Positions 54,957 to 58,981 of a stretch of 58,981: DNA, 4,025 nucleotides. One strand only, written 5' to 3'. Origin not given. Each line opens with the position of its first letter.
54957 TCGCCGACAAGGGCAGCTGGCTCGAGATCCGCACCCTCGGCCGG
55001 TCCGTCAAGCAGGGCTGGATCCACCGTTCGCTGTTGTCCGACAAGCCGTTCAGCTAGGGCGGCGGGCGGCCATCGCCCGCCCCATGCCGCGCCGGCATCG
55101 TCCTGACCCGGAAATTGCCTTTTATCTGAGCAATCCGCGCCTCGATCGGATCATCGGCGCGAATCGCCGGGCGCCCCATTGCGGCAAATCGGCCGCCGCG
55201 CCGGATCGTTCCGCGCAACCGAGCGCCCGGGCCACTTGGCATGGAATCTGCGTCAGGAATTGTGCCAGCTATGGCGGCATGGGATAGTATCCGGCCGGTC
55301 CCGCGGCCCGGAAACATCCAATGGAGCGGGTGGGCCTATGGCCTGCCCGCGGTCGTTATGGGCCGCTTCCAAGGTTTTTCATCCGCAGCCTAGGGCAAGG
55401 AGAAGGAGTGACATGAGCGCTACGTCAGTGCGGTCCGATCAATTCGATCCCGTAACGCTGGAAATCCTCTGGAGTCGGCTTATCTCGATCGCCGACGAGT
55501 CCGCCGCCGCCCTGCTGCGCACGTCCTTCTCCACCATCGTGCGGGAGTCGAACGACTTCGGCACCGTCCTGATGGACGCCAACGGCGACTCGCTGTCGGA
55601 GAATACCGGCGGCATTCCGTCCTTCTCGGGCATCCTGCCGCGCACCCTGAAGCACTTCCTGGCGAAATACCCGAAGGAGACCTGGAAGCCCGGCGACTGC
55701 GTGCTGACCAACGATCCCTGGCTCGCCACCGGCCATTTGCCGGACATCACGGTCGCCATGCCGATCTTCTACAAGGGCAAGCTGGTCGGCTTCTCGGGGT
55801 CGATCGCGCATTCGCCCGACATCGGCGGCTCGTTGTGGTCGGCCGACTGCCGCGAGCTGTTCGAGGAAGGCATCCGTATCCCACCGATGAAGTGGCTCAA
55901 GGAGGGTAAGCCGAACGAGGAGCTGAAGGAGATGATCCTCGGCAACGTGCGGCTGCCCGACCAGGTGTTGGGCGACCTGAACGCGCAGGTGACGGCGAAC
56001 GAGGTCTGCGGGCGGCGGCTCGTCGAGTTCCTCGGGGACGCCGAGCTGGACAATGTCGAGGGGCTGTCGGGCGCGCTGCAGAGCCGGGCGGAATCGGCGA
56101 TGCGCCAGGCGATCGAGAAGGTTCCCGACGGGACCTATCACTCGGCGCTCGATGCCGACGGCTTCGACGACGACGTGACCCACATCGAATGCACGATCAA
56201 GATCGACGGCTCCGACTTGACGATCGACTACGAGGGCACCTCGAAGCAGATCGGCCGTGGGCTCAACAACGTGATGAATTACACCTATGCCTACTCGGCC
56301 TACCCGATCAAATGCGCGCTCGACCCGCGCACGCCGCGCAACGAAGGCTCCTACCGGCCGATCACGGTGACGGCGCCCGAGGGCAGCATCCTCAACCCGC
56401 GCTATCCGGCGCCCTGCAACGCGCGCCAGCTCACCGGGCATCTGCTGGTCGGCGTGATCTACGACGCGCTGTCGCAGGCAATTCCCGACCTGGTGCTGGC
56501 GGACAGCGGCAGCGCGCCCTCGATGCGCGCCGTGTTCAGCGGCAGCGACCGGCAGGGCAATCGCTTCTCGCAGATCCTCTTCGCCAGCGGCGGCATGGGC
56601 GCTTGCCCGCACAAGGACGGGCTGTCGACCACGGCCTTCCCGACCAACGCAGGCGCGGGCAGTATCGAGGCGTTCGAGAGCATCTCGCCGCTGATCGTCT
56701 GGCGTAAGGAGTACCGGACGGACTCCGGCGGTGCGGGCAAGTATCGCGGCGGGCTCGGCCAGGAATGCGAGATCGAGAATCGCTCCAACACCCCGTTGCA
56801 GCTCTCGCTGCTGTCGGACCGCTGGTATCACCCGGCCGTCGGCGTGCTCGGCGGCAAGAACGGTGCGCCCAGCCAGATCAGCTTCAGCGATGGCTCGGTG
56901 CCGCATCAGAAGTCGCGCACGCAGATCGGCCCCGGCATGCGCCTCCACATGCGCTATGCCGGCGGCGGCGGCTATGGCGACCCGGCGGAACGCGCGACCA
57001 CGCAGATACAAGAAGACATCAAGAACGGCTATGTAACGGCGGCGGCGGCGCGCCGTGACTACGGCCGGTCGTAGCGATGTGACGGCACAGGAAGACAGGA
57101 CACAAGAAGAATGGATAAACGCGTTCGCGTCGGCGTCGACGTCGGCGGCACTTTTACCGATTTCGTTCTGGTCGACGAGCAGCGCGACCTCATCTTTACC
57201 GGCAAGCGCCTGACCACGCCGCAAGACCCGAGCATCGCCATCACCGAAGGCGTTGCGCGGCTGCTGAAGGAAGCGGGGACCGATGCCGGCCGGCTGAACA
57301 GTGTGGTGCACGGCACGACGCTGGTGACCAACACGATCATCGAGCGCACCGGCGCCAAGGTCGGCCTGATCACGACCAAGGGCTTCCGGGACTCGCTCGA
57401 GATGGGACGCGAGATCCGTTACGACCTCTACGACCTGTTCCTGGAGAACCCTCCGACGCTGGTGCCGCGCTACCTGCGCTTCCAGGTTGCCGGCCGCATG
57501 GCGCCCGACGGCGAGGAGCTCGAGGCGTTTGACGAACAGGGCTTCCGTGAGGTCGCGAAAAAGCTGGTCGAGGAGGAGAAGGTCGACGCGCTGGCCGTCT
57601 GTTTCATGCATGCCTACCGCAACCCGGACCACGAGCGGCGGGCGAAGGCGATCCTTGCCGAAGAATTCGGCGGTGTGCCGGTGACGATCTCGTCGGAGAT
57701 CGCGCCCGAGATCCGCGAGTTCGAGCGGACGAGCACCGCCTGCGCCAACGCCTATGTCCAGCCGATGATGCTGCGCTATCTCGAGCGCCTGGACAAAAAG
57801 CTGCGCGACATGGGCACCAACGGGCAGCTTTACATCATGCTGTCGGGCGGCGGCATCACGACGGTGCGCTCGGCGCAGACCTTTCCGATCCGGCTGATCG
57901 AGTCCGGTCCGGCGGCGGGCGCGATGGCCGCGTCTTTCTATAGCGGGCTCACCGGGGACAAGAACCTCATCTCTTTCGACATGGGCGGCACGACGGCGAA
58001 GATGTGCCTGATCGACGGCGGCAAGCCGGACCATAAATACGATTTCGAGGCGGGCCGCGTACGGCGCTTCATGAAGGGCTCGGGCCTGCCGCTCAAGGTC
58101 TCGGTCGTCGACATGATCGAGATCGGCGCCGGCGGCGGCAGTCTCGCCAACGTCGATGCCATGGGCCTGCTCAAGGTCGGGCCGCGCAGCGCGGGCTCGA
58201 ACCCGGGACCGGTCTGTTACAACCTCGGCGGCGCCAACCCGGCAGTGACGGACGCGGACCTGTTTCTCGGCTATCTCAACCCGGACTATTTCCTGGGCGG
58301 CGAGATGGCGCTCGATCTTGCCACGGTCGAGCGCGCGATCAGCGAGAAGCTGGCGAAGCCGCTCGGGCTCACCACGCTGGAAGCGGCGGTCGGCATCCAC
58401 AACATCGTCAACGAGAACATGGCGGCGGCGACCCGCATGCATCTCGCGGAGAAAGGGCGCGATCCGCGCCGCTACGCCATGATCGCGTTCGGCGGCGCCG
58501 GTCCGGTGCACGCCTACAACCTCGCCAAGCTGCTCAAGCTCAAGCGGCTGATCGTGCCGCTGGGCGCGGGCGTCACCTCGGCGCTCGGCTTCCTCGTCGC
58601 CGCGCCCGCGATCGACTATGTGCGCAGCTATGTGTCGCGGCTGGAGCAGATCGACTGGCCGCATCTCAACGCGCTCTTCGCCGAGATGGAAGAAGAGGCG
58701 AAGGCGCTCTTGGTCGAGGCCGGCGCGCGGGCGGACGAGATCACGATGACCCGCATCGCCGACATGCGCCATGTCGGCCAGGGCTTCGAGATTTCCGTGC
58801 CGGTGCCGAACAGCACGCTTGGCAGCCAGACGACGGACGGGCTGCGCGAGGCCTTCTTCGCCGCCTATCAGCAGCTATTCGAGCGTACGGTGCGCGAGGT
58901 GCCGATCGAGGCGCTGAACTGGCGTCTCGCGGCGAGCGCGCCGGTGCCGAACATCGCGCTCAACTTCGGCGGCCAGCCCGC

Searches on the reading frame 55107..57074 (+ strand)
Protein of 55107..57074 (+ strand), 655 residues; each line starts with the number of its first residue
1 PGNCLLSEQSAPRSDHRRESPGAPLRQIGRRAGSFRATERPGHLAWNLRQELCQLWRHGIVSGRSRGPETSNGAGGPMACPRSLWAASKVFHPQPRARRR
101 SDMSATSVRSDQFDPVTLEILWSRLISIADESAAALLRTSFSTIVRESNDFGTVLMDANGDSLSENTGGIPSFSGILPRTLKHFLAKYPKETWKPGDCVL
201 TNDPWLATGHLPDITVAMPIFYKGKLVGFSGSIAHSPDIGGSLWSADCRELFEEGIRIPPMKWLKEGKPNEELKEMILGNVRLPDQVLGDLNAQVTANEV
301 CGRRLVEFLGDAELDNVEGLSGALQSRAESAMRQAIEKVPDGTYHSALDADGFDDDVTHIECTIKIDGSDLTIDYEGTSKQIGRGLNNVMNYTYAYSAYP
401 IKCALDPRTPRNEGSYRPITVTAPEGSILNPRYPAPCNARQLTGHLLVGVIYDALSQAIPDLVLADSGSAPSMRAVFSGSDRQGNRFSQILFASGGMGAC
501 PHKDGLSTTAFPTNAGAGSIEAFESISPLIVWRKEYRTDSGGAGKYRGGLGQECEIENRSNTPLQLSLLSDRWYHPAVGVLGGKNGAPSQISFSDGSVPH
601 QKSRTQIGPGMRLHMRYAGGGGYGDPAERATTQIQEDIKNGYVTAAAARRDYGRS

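Call 105: search_protein_families(library=pfam, proteins=[window:55107-57074:+], max_evalue=0.00001)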
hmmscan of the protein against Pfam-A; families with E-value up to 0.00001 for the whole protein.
window:55107-57074:+ (655 aa): 1 family
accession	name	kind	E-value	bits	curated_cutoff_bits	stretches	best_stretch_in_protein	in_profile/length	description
PF02538.19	Hydantoinase_B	-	5.9e-152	507.2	26.8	1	114-626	1-519/519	Hydantoinase B/oxoprolinase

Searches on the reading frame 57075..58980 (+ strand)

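Call 105: search_protein_families(library=pfam, proteins=[window:57075-58980:+], max_evalue=0.00001)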
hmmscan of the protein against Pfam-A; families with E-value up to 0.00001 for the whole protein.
window:57075-58980:+ (635 aa): 2 families
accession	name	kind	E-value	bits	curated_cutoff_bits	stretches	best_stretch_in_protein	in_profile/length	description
PF01968.24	Hydantoinase_A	-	3e-86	289.7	22.9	1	218-512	1-288/291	Hydantoinase/oxoprolinase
PF05378.19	Hydant_A_N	-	5.2e-53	179.8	25.2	1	18-197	1-175/176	Hydantoinase/oxoprolinase N-terminal region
